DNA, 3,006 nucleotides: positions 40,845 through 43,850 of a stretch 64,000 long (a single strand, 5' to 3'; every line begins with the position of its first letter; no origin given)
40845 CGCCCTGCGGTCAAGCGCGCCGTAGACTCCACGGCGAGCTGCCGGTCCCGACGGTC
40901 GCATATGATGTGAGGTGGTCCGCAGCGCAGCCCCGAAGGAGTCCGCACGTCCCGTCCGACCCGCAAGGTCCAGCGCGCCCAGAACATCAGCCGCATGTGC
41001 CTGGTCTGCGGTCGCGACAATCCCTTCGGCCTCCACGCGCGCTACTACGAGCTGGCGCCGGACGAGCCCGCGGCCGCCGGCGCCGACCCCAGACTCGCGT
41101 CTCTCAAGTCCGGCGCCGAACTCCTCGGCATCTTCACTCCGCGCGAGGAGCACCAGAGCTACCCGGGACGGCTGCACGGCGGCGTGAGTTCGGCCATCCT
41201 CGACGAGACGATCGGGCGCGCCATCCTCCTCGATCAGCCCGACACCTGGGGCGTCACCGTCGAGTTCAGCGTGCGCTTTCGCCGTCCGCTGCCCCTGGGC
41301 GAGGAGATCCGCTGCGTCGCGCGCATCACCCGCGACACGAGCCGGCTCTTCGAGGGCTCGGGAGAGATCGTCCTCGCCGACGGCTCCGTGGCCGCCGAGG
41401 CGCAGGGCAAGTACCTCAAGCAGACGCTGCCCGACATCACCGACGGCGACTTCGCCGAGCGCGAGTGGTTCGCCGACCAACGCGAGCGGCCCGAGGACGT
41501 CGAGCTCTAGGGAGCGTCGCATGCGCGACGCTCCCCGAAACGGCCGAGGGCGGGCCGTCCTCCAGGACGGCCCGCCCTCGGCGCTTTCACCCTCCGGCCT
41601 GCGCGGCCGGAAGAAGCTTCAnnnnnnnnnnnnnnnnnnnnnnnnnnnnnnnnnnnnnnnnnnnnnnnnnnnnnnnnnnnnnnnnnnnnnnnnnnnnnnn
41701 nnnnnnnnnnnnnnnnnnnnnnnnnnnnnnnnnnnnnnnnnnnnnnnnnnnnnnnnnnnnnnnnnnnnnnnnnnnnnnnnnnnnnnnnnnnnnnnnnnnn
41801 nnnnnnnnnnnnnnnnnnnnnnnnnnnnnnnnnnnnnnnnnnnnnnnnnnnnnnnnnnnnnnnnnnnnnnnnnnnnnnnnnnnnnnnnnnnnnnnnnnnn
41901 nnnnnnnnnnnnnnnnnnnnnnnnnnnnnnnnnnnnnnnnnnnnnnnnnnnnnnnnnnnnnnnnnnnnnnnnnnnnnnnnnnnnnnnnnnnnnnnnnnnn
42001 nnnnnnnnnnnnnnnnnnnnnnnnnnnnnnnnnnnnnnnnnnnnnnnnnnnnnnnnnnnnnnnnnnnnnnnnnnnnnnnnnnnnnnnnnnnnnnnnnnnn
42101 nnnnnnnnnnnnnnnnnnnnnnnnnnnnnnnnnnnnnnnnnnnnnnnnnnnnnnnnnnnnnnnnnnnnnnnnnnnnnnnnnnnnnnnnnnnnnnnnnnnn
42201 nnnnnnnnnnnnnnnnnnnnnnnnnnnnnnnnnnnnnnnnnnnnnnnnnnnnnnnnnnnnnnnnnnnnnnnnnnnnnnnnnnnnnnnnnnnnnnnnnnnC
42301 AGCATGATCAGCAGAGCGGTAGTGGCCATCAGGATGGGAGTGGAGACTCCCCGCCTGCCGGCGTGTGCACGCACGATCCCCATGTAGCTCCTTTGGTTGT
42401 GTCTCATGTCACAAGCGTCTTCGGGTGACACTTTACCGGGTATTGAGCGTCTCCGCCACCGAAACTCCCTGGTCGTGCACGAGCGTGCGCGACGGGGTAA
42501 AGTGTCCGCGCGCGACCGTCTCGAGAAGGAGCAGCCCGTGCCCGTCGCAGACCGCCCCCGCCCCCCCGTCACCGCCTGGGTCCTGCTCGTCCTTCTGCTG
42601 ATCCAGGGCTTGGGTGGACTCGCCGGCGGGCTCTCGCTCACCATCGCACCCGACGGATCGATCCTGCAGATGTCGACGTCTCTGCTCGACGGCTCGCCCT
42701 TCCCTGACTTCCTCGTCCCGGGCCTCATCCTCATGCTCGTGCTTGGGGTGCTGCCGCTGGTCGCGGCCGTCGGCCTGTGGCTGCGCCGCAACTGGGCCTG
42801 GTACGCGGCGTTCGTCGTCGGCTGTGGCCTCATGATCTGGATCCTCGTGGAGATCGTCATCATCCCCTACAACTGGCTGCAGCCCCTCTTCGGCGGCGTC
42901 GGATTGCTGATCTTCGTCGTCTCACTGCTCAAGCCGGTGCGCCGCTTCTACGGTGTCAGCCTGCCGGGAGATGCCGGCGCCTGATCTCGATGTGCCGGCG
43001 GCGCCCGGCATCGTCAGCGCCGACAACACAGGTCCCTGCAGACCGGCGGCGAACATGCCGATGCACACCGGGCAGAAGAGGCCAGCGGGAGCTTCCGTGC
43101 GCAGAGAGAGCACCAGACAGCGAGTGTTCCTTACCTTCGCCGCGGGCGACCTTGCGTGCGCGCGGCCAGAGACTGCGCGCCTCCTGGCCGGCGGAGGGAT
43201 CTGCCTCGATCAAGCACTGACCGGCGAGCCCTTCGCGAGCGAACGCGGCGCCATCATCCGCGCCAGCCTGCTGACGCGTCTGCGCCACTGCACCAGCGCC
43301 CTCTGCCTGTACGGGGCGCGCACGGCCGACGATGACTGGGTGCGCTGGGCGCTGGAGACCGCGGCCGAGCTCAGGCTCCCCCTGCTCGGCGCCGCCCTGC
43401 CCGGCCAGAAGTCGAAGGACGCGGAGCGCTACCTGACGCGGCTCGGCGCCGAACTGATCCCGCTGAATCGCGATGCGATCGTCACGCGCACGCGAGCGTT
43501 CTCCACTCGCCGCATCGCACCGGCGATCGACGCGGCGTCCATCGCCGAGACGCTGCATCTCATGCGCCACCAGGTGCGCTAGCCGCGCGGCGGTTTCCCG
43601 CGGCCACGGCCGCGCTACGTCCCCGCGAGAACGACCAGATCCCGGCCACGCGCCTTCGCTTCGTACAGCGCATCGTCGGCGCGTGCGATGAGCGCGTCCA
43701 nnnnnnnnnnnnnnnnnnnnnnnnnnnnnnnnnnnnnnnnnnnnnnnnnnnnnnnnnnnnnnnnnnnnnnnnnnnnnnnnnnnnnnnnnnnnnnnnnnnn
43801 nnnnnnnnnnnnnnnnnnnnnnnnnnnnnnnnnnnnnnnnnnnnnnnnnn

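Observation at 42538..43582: Possible TIR-like small protein encoded immediately after a 4-TM protein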

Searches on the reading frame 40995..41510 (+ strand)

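Call 28: search_protein_families(library=pfam, proteins=[window:40995-41510:+], max_evalue=0.001)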
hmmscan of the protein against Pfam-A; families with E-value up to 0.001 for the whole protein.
window:40995-41510:+ (171 aa): 1 family
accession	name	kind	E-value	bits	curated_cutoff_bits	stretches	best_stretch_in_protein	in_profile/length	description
PF03061.28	4HBT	-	2.5e-11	44.2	20.6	1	58-133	2-78/79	Thioesterase superfamily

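Call 67: search_protein_families(library=padloc, proteins=[window:40995-41510:+], max_evalue=0.001)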
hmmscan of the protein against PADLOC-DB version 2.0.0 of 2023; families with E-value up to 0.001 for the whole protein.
window:40995-41510:+ (171 aa): 0 families

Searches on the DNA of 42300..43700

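Call 39: search_rna_families(source=window, start=42300, end=43700, threshold=evalue, max_evalue=10)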
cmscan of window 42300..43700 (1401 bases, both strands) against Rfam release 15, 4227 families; matches with E-value up to 10: 8.
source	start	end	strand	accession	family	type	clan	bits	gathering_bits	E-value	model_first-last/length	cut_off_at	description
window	42951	43022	+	RF01919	mir-1419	Gene; miRNA;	-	20.7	62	0.27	1-87/87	no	mir-1419 microRNA precursor family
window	42973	43027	+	RF01059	mir-598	Gene; miRNA;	-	19.3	69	0.66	1-80/80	no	mir-598 microRNA precursor family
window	43505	43558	-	RF01543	TB11Cs5H2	Gene; snRNA; snoRNA; HACA-box;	-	19.2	47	0.36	1-68/68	no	Trypanosomatid snoRNA TB11Cs5H2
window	42991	43030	-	RF03754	mir-3116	Gene; miRNA;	-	16.5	65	4.8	15-54/68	no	mir-3116 microRNA precursor family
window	42963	43009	+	RF04104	MIR918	Gene; miRNA;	-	14.9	268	9.5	1-265/265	no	MIR918 microRNA precursor family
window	42683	42752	+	RF01519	CC0196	Gene; sRNA;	-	14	35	4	1-58/58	no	Caulobacter sRNA CC0196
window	42816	42864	-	RF01127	sR42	Gene; snRNA; snoRNA; CD-box;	-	13.2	38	3.3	1-63/63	no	Small nucleolar RNA sR42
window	43422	43534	-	RF01497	ALIL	Cis-reg;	-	11.1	50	5.6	1-117/117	no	ALIL pseudoknot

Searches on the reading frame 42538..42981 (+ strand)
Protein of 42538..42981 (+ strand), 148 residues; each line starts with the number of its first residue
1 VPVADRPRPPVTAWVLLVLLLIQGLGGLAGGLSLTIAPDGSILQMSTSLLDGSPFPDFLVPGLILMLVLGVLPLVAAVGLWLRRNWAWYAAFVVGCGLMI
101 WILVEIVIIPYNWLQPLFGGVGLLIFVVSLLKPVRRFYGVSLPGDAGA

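Call 3: search_protein_families(library=pfam, proteins=[window:42538-42981:+], max_evalue=10)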
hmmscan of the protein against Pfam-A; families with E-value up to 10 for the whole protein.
window:42538-42981:+ (148 aa): 3 families
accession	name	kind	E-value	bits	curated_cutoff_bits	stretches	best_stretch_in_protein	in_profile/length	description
PF09900.14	DUF2127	-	0.00044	21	24.3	1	36-128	45-135/140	Predicted membrane protein (DUF2127)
PF09843.14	DUF2070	-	4.5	5.9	30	1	50-141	96-186/561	Predicted membrane protein (DUF2070)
PF23636.1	DUF7144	-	9.3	6.9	27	0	64-118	47-98/115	Domain of unknown function (DUF7144)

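Call 4: search_protein_families(library=padloc, proteins=[window:42538-42981:+], max_evalue=10)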
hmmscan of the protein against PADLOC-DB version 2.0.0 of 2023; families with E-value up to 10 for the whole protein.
window:42538-42981:+ (148 aa): 0 families

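Call 5: search_protein_families(library=ncbifam, proteins=[window:42538-42981:+], max_evalue=10)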
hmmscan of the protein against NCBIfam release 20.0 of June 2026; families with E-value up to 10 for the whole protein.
window:42538-42981:+ (148 aa): 6 families
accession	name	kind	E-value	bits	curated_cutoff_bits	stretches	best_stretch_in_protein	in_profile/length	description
NF009397.0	PRK12758.1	equivalog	0.075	10.9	780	1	7-64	154-216/870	DNA gyrase/topoisomerase IV subunit A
NF007209.0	PRK09631.1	equivalog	0.1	11.2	644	1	8-64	136-197/635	DNA topoisomerase IV subunit A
NF007828.0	PRK10537.1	equivalog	0.34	9.8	425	1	66-141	74-142/403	voltage-gated potassium channel protein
TIGR04286.1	MSEP-CTERM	equivalog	0.48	8.2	150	1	68-130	123-184/920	MSEP-CTERM sorting domain-containing protein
NF033671.1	polymyxin_MCR7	exception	1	7.8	1250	1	58-104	114-160/539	MCR-7 family phosphoethanolamine--lipid A transferase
NF050101.1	SepX_GlpR_4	equivalog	5.9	6.9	110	1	66-102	110-146/176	divisome protein SepX/GlpR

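Call 37: find_homologous_proteins(query=window:42538-42981:+, max_evalue=0.001)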
Query window:42538-42981:+ (148 aa): 333 proteins with E <= 0.001 among 1494 candidates; the best 120 are listed.
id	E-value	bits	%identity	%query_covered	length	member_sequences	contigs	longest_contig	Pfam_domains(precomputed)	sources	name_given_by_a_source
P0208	1.0e-86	307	100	100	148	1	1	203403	-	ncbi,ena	-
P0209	8.8e-79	281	90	100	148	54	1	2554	-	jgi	jgi:hypothetical protein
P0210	8.8e-79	281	90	100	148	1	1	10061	-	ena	-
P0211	9.0e-75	268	87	99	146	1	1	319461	-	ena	-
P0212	9.6e-75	268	86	99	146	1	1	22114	-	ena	-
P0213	1.5e-74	267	86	99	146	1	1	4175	-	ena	-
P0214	2.8e-74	266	86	99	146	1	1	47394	-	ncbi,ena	-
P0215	3.0e-74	266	87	99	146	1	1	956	-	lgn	-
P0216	5.9e-74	265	86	99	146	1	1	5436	-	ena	-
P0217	9.4e-74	265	85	99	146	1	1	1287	-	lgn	-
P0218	2.0e-73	264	86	99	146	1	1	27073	-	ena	-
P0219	3.2e-73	263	84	99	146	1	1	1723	-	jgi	jgi:hypothetical protein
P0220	4.4e-73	262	85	97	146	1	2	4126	-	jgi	-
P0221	7.2e-73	262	86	99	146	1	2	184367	PF19660.5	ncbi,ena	-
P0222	9.9e-73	261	82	100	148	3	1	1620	-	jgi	jgi:hypothetical protein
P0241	1.6e-71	257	85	97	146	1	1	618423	-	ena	-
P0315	7.0e-62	226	73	98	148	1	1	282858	-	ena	-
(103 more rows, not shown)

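Call 53: find_encoding_contigs(protein=P0208, flank=3000, max_places=2)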
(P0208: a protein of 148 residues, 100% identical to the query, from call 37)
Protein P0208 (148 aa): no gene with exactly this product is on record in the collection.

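Call 70: find_encoding_contigs(protein=P0241, flank=2500, max_places=2)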
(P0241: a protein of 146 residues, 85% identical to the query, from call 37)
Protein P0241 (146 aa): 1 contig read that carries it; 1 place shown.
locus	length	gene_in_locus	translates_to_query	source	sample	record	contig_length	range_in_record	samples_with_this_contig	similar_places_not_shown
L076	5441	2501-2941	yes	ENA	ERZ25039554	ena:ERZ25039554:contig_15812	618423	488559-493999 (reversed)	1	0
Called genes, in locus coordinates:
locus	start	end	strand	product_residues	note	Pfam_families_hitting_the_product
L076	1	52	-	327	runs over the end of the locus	PF00512:HisKA, PF02518:HATPase_c, PF13589:HATPase_c_3 (weak)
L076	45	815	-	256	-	PF00072:Response_reg, PF00486:Trans_reg_C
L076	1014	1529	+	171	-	PF03061:4HBT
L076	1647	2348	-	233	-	-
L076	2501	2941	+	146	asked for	-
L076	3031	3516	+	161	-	-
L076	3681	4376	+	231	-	PF03807:F420_oxidored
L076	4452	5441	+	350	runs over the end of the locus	PF00962:A_deaminase, PF19326:AMP_deaminase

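Call 71: find_encoding_contigs(protein=P0315, flank=2500, max_places=2)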
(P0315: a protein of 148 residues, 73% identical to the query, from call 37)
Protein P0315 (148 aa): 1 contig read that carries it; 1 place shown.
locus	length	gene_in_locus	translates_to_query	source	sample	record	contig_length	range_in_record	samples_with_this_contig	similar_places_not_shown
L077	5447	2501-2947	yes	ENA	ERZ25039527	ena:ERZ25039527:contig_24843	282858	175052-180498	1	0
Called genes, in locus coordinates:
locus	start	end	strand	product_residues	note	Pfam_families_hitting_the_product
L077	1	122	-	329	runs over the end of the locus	PF00512:HisKA, PF13581:HATPase_c_2 (faint), PF02518:HATPase_c, PF13589:HATPase_c_3 (faint)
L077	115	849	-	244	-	PF00072:Response_reg, PF00486:Trans_reg_C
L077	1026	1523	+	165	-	PF03061:4HBT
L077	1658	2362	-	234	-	-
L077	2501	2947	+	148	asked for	-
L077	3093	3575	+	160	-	-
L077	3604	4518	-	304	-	PF00072:Response_reg, PF00990:GGDEF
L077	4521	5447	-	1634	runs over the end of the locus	PF00989:PAS, PF00989:PAS, PF08448:PAS_4, PF13426:PAS_9, PF08447:PAS_3, PF13426:PAS_9, PF00512:HisKA, PF02518:HATPase_c, +4 more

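Call 76: search_protein_families(library=phrogs, proteins=[window:42538-42981:+], max_evalue=0.01)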
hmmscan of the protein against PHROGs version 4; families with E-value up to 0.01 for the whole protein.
window:42538-42981:+ (148 aa): 0 families
